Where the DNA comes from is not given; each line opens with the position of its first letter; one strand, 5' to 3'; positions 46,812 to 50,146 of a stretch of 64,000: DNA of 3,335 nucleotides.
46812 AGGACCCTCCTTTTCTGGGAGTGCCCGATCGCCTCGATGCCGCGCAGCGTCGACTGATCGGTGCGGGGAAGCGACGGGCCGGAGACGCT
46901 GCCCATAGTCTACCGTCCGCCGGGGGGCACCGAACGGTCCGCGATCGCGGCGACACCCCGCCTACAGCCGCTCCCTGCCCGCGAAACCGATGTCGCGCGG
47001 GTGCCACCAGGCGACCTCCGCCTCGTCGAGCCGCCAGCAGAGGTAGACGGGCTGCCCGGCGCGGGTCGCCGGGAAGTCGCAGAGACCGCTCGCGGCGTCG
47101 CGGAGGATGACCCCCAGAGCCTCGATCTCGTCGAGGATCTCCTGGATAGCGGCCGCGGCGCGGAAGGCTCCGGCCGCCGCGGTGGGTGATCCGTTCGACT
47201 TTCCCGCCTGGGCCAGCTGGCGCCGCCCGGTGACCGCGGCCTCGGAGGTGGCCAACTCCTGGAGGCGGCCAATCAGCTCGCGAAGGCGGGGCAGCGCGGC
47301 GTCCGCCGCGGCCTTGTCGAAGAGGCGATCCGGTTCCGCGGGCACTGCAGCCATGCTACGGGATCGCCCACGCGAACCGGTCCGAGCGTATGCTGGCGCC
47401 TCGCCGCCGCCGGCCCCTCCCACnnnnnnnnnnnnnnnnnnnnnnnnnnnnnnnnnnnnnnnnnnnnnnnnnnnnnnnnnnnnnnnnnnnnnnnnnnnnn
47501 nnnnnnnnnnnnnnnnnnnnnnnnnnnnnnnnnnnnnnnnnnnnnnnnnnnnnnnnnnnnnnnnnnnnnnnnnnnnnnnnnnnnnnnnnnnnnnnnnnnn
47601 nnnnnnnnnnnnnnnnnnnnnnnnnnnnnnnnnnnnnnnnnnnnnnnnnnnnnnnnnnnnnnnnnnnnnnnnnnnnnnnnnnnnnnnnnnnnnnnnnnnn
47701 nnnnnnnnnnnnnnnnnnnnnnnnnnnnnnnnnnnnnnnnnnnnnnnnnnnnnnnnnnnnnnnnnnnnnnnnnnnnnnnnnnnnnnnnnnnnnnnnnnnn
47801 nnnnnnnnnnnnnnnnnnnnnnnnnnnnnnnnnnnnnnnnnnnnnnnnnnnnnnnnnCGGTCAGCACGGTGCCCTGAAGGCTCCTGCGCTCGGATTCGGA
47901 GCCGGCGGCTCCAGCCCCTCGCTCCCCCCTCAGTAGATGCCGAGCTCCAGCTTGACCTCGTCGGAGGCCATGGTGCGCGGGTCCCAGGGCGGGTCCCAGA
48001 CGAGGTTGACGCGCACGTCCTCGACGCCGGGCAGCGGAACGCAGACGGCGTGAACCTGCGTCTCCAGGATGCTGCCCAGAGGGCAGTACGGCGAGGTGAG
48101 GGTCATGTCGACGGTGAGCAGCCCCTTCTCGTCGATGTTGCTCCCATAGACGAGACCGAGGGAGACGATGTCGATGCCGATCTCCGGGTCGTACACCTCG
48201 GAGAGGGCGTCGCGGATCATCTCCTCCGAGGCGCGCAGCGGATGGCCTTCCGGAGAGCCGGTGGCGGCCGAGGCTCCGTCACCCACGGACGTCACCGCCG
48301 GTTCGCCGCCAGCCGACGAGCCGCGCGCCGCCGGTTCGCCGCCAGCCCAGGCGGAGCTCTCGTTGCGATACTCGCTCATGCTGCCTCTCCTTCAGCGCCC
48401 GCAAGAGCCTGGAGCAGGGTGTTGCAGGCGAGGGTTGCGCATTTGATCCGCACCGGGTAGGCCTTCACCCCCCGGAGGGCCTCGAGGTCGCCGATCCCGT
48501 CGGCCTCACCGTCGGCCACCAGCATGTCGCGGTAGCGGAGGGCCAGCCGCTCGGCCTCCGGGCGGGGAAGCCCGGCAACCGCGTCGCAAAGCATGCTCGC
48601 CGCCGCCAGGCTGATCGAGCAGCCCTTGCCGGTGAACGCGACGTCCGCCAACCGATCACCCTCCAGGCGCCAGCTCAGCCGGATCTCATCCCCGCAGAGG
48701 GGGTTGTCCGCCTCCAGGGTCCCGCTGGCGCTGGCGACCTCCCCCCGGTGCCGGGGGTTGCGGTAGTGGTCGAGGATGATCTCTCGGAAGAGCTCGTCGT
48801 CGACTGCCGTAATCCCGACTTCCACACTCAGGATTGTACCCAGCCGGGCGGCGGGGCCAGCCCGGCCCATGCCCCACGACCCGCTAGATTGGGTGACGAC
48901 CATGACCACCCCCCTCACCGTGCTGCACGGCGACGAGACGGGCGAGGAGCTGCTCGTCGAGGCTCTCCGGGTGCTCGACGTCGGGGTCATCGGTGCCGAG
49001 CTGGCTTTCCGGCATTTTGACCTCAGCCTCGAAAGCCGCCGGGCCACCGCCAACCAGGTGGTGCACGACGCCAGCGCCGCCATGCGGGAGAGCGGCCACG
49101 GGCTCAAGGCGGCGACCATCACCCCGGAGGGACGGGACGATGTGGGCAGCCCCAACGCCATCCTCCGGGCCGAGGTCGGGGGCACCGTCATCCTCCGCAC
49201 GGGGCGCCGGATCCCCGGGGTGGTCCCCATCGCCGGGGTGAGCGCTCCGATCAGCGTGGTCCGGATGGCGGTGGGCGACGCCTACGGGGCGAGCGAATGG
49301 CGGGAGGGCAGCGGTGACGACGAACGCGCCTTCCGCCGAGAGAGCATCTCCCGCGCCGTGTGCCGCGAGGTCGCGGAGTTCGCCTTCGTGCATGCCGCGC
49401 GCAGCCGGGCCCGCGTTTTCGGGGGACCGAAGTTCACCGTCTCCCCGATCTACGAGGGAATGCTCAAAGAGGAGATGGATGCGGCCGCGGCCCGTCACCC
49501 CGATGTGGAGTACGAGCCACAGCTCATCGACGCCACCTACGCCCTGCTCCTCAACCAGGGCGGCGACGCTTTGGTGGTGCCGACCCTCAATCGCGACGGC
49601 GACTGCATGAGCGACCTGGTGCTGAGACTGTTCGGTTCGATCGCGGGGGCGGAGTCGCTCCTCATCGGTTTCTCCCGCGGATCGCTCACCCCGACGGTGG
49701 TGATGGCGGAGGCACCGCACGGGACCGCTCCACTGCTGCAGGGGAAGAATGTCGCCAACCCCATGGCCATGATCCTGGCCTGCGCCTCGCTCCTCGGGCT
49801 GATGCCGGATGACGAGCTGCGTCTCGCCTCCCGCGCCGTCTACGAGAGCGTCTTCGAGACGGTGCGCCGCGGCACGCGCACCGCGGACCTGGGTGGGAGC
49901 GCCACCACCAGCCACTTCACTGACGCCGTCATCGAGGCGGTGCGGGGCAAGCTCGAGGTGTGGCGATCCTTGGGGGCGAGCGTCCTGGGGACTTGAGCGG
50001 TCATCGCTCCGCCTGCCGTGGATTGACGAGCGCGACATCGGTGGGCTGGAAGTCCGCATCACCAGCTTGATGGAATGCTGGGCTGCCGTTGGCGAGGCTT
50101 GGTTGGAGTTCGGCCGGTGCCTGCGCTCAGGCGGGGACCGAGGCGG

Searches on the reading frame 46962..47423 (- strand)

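Call 102: search_protein_families(library=pfam, proteins=[window:46962-47423:-], max_evalue=0.0001)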
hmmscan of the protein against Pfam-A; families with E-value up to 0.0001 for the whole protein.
window:46962-47423:- (153 aa): 1 family
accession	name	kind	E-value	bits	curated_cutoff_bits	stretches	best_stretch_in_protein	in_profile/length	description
PF09969.14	DUF2203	-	8.6e-30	104.4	24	1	33-153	1-122/122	Uncharacterized conserved protein (DUF2203)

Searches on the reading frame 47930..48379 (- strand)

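Call 102: search_protein_families(library=pfam, proteins=[window:47930-48379:-], max_evalue=0.0001)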
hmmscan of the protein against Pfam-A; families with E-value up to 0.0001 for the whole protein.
window:47930-48379:- (149 aa): 1 family
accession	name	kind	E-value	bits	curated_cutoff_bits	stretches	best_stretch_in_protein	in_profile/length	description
PF01883.24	FeS_assembly_P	-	4.7e-18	65.7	23.5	1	52-125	1-72/73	Iron-sulfur cluster assembly protein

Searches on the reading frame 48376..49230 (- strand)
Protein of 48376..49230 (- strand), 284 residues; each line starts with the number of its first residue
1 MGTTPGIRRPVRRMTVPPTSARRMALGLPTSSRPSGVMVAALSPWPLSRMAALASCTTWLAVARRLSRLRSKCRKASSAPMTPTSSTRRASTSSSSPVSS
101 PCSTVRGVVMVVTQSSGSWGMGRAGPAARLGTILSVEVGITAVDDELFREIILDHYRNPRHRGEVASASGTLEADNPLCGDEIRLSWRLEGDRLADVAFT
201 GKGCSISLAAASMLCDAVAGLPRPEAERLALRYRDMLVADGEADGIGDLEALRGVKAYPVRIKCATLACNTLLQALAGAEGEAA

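Call 74: search_protein_families(library=pfam, proteins=[window:48376-49230:-], max_evalue=0.00001)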
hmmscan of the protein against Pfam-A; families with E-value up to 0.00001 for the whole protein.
window:48376-49230:- (284 aa): 1 family
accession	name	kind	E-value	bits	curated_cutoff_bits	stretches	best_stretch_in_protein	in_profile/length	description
PF01592.21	NifU_N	-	1.5e-21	77.2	22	1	149-264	3-126/127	NifU-like N terminal domain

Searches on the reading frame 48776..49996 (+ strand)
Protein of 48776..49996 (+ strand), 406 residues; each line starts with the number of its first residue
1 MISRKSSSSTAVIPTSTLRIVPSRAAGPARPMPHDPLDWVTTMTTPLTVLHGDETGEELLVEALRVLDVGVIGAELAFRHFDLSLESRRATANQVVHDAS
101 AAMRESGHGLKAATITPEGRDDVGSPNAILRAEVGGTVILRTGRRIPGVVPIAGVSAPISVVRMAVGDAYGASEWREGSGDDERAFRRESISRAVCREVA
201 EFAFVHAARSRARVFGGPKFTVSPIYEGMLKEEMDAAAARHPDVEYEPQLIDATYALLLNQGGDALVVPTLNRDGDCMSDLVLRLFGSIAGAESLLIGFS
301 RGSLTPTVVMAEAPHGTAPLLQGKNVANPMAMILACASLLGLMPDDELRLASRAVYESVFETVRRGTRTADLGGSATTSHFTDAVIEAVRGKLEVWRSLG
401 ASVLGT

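Call 74: search_protein_families(library=pfam, proteins=[window:48776-49996:+], max_evalue=0.00001)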
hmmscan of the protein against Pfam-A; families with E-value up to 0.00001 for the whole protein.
window:48776-49996:+ (406 aa): 1 family
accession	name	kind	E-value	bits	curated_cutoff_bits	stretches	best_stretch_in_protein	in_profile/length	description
PF00180.25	Iso_dh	-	3.9e-43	148.5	27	1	47-385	2-348/348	Isocitrate/isopropylmalate dehydrogenase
